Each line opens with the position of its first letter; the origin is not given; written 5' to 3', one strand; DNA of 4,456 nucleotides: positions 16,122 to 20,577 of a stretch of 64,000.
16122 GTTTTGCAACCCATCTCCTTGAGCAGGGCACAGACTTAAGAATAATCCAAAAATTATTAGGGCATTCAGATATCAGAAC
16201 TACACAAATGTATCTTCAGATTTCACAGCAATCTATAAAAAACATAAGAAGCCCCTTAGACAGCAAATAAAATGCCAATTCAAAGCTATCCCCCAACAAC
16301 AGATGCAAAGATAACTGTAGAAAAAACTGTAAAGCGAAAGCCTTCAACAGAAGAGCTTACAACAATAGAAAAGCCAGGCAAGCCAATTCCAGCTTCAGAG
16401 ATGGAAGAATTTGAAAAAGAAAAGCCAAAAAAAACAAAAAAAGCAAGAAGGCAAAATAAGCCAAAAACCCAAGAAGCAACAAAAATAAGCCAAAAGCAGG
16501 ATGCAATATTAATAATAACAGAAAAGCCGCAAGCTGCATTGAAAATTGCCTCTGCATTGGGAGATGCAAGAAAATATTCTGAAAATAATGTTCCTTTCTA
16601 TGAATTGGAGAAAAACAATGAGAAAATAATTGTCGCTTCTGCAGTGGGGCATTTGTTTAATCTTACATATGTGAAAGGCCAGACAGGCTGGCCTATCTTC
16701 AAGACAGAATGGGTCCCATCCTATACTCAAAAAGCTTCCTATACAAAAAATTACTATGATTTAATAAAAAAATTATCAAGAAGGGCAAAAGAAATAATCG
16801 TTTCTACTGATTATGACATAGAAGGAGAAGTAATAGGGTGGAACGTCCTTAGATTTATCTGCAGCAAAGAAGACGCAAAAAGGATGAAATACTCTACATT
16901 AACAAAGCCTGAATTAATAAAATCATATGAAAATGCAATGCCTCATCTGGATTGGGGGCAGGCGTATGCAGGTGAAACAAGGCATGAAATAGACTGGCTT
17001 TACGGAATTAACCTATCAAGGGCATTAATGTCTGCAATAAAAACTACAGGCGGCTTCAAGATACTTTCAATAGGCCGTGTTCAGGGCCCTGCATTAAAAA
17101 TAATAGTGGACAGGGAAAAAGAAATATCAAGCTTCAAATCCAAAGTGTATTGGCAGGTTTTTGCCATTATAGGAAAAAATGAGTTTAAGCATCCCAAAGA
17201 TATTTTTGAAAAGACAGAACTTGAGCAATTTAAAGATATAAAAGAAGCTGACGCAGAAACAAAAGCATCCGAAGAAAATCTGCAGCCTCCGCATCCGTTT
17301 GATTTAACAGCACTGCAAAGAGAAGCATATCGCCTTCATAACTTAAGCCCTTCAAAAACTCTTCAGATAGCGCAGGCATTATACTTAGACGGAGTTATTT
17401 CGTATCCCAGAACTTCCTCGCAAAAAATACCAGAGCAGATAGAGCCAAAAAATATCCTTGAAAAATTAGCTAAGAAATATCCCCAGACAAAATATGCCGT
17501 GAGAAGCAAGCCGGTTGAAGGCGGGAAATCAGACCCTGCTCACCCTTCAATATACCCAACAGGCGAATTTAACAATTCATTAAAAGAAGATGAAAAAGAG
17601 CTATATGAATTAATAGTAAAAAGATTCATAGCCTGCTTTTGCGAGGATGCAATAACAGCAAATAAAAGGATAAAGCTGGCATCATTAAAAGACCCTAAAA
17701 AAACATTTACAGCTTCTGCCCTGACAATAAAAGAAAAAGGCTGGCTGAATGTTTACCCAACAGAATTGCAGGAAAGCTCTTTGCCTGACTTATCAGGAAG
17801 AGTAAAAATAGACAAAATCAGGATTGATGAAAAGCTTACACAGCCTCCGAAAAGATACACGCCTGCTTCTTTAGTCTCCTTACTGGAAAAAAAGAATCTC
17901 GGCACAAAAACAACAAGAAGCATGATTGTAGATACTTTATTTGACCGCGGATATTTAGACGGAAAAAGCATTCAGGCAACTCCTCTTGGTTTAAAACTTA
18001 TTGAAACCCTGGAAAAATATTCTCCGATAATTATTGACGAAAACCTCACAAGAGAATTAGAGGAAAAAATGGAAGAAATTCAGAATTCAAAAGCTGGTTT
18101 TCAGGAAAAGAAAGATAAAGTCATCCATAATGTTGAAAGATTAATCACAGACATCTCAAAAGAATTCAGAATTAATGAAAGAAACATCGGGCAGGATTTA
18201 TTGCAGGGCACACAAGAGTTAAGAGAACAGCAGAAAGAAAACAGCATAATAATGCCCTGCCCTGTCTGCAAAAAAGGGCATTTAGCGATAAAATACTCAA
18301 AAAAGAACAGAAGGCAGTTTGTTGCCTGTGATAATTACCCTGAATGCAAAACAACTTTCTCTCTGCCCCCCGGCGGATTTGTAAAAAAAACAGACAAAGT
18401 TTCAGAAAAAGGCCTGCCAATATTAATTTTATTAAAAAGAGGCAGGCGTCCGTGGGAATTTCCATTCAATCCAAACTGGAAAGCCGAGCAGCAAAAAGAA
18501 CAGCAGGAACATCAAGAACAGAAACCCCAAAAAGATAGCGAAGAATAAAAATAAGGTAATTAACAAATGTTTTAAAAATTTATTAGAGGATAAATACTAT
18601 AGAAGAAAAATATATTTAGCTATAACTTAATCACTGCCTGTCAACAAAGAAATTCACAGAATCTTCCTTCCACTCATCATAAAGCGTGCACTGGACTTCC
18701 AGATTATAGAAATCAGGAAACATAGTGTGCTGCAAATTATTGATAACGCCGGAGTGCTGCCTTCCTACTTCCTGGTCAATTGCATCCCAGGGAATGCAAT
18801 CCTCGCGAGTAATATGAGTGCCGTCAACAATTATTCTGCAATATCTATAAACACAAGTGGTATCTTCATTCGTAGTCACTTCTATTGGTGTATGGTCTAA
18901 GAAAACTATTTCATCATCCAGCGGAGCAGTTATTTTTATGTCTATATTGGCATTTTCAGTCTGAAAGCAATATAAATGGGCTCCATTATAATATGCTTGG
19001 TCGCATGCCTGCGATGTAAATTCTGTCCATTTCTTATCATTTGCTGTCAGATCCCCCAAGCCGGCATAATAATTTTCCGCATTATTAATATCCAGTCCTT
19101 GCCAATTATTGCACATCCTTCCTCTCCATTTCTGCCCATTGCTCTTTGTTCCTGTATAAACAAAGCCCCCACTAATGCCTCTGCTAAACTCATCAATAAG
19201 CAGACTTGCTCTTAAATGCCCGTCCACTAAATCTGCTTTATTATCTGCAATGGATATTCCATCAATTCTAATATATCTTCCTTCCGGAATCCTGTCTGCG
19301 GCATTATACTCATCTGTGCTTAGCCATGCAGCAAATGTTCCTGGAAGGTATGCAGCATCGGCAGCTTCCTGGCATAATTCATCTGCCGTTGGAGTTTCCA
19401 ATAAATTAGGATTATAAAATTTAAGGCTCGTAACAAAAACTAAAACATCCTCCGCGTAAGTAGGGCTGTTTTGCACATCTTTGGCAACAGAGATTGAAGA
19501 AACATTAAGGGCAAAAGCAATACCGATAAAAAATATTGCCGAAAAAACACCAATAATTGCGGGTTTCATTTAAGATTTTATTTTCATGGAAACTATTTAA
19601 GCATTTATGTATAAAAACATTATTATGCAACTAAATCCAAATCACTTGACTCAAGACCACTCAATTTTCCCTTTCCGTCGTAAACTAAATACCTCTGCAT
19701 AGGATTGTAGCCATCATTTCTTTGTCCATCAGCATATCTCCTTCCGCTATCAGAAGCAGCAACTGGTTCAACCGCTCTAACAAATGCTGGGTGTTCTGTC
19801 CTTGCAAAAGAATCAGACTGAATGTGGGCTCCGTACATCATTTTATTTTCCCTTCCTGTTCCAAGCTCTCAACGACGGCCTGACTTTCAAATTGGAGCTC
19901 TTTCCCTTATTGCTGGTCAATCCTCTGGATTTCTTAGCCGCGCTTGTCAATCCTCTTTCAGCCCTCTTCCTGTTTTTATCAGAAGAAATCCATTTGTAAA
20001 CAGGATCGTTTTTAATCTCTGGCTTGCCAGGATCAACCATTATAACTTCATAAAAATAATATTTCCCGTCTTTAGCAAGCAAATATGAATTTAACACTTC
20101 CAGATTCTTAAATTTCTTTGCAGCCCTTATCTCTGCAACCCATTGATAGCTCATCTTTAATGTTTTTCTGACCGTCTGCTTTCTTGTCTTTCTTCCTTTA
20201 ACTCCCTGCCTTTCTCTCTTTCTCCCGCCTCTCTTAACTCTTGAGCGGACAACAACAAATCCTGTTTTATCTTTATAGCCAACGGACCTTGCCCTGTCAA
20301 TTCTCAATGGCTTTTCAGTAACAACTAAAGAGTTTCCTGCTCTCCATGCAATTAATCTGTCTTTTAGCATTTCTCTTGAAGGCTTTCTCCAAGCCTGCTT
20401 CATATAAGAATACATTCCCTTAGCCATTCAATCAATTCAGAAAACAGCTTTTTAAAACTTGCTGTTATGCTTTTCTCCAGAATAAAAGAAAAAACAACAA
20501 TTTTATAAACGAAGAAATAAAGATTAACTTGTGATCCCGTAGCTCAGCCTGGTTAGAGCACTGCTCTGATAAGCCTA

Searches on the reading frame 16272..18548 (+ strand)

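Call 19: search_protein_families(library=pfam, proteins=[window:16272-18548:+], max_evalue=0.01)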
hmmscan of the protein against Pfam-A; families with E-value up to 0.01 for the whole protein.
window:16272-18548:+ (758 aa): 3 families
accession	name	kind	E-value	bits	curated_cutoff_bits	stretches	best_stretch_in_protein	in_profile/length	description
PF01131.25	Topoisom_bac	-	2e-108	363.5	35.1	1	229-609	5-405/411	DNA topoisomerase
PF01751.28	Toprim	-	4.1e-14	53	23.1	1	80-207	2-93/96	Toprim domain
PF01396.24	Zn_ribbon_Top1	-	5.2e-11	42.6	32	1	663-700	4-38/39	Topoisomerase DNA binding C4 zinc finger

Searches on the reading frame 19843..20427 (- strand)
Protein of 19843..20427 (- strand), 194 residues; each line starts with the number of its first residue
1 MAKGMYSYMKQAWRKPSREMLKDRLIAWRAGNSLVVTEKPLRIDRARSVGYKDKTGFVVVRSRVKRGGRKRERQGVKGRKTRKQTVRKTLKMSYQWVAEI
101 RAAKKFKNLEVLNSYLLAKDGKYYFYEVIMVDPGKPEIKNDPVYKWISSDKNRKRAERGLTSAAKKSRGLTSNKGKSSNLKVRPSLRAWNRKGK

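Call 19: search_protein_families(library=pfam, proteins=[window:19843-20427:-], max_evalue=0.01)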
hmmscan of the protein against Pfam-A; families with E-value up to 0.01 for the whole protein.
window:19843-20427:- (194 aa): 1 family
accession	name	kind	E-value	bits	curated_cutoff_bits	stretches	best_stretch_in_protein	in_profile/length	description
PF00827.22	Ribosomal_L15e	-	2.6e-61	207.1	27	1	4-188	1-190/191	Ribosomal L15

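Call 91: list_cluster_members(proteins=[window:19843-20427:-, window:48876-49955:-, window:7475-8362:-])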
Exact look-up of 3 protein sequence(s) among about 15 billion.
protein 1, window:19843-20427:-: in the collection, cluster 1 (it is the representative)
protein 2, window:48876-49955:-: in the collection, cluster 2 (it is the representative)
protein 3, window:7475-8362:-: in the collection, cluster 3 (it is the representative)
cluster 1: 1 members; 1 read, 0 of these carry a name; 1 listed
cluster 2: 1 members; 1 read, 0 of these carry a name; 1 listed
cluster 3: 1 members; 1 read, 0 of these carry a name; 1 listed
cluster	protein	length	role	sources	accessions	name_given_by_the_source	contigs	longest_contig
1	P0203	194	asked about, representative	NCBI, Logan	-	-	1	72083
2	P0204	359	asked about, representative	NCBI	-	-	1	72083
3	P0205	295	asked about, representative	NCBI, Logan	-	-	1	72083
